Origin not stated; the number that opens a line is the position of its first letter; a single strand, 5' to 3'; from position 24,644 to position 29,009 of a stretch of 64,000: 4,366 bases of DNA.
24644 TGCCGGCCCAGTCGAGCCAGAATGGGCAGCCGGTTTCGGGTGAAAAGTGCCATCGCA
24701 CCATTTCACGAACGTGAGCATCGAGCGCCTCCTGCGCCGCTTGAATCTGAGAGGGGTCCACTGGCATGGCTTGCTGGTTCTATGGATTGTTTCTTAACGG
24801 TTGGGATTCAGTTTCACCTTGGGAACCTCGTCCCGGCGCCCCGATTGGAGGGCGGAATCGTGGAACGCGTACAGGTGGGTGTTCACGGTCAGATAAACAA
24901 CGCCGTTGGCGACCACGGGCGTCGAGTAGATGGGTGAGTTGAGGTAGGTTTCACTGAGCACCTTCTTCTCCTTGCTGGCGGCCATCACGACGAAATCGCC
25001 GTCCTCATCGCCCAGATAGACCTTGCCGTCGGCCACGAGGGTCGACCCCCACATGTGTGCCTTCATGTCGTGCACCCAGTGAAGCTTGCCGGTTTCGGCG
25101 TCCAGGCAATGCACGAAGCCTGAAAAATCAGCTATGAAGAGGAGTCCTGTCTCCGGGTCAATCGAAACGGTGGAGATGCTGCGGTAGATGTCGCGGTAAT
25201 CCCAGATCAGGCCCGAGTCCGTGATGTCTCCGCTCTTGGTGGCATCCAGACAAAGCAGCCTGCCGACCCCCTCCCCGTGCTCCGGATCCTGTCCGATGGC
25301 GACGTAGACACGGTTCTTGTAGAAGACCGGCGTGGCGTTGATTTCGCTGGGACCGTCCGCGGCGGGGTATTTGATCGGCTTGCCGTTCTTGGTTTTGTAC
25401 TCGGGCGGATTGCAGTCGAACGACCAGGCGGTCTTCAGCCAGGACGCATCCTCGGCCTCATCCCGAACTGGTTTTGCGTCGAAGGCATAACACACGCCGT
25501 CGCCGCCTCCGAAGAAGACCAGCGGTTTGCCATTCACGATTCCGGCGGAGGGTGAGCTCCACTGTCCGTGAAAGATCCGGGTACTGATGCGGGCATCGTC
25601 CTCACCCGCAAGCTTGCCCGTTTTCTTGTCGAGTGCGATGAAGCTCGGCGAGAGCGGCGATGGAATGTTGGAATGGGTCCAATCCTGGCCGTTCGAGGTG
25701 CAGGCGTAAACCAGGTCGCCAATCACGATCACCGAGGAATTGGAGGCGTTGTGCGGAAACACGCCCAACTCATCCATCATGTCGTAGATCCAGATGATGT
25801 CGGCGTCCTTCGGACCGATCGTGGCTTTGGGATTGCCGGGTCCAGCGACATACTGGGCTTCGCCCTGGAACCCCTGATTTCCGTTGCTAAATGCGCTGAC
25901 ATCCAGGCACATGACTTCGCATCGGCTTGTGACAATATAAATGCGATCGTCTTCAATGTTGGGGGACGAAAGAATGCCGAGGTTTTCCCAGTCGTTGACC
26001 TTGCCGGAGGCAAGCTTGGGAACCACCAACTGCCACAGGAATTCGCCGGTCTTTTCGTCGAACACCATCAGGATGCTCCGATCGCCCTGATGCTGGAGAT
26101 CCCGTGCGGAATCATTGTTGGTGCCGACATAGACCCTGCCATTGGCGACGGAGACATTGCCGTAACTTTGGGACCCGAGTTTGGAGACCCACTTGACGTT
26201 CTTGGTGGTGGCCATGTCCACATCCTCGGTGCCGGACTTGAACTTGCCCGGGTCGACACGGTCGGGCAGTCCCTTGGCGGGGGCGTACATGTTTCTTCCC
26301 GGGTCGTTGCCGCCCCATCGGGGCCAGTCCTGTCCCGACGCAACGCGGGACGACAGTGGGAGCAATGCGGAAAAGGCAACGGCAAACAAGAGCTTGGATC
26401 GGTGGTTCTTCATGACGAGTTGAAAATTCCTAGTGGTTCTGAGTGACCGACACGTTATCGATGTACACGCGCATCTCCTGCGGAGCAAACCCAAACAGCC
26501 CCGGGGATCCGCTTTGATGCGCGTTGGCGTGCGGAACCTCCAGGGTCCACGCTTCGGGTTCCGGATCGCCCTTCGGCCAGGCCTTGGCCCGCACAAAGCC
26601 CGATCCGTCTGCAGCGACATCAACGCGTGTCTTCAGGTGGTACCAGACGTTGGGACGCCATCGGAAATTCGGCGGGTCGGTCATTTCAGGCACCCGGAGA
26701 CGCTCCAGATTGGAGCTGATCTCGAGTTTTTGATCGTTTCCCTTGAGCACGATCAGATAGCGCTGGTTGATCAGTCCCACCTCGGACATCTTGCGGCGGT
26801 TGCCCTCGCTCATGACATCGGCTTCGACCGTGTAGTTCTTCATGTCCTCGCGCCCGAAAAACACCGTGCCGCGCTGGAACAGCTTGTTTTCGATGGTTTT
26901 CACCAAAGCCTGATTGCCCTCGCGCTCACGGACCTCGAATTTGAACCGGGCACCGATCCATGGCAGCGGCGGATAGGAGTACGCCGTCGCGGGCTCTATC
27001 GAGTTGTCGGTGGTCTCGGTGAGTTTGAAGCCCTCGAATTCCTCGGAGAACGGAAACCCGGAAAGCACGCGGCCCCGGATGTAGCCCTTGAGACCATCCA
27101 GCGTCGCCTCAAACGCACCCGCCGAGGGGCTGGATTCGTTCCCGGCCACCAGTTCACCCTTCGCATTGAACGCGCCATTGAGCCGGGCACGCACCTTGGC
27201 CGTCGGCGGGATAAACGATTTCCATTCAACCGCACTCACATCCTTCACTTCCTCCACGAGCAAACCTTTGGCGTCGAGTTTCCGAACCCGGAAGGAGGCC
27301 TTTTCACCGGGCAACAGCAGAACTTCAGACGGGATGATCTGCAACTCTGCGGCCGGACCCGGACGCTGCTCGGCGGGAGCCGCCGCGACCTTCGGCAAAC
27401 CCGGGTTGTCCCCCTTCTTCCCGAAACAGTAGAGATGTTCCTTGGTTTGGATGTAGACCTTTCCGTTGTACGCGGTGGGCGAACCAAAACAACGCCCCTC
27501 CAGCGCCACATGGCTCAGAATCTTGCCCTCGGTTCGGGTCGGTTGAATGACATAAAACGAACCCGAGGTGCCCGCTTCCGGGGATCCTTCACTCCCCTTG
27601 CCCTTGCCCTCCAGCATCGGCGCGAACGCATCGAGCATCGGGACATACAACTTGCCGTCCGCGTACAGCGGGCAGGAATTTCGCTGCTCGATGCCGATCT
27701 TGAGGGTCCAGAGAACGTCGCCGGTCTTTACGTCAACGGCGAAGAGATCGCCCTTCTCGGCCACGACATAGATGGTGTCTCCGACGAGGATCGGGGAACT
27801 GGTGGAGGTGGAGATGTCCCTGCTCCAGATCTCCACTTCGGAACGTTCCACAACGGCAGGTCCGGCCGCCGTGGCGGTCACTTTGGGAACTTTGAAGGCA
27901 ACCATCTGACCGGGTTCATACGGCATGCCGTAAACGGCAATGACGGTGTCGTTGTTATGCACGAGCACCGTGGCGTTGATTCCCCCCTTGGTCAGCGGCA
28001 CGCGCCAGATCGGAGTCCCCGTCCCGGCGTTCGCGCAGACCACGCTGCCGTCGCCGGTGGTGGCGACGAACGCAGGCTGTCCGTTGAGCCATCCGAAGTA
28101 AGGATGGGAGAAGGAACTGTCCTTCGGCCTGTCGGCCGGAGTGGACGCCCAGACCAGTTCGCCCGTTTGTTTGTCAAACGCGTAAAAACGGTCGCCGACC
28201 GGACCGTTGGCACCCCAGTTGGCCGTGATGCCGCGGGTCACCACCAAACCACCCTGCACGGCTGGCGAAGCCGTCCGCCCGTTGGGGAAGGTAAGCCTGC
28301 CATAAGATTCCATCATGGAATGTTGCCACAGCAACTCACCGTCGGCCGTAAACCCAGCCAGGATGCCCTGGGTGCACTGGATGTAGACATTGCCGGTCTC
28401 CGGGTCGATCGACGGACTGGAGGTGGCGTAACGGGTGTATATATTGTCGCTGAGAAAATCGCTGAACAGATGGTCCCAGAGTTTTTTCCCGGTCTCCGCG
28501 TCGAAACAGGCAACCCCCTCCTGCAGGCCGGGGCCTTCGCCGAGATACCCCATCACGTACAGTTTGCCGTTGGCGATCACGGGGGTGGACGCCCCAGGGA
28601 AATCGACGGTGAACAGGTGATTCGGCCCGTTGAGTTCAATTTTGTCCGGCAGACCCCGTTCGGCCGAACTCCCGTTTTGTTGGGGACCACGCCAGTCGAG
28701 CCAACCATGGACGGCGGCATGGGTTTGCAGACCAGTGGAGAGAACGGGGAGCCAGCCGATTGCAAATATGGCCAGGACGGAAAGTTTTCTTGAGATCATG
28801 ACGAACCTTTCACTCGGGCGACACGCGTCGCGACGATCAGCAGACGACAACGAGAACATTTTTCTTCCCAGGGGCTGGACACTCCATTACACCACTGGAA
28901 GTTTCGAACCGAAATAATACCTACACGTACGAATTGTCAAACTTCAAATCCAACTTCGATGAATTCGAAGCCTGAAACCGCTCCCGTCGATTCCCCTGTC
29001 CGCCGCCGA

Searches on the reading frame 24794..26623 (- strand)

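Call 42: search_protein_families(library=pfam, proteins=[window:24794-26623:-], max_evalue=0.0001)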
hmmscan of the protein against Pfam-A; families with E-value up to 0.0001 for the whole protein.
window:24794-26623:- (609 aa): 3 families
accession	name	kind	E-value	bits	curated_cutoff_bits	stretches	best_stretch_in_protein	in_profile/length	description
PF13360.13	PQQ_2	-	4.6e-18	66.2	27.6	1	502-587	3-88/233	Outer membrane protein assembly factor BamB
PF13570.13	Beta-prop_ACSF4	-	5.5e-14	52.7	133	1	472-587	41-200/329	Beta-alanine-activating enzyme, beta-propeller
PF01011.28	PQQ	-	7.1e-05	22.1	26.7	0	139-207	524-582/595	Glucose/ethanol/alcohol dehydrogenase, beta-propeller domain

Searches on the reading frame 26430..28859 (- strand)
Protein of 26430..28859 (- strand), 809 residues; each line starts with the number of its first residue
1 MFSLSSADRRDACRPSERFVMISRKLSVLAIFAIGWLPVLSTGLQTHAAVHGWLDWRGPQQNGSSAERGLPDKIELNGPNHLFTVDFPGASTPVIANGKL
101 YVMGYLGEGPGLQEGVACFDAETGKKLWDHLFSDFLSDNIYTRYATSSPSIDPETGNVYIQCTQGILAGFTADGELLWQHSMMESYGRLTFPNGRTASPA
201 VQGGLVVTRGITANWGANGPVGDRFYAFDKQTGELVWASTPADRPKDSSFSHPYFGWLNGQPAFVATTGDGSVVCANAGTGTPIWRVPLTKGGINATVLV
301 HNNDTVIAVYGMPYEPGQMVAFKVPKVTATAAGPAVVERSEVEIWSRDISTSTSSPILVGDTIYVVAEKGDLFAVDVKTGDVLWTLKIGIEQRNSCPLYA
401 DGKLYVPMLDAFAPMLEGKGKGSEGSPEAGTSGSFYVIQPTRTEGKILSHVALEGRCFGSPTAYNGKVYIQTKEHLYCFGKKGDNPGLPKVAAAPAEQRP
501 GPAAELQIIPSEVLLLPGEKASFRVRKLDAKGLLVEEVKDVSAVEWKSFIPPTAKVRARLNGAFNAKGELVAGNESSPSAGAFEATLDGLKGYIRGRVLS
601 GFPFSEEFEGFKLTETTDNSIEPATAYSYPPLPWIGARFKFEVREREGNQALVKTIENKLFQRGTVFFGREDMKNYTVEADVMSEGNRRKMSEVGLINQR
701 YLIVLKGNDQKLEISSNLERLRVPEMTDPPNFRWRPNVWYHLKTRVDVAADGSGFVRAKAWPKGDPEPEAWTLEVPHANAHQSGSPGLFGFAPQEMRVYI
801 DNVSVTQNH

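Call 42: search_protein_families(library=pfam, proteins=[window:26430-28859:-], max_evalue=0.0001)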
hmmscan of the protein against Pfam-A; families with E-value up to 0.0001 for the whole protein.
window:26430-28859:- (809 aa): 3 families
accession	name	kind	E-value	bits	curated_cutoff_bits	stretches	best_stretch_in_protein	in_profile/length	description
PF13360.13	PQQ_2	-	2.8e-27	96.3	27.6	3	339-385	188-232/233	Outer membrane protein assembly factor BamB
PF13570.13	Beta-prop_ACSF4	-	1.4e-16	61.2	133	0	223-308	113-191/329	Beta-alanine-activating enzyme, beta-propeller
PF01011.28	PQQ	-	6.4e-13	48.7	26.7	0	350-395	47-92/595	Glucose/ethanol/alcohol dehydrogenase, beta-propeller domain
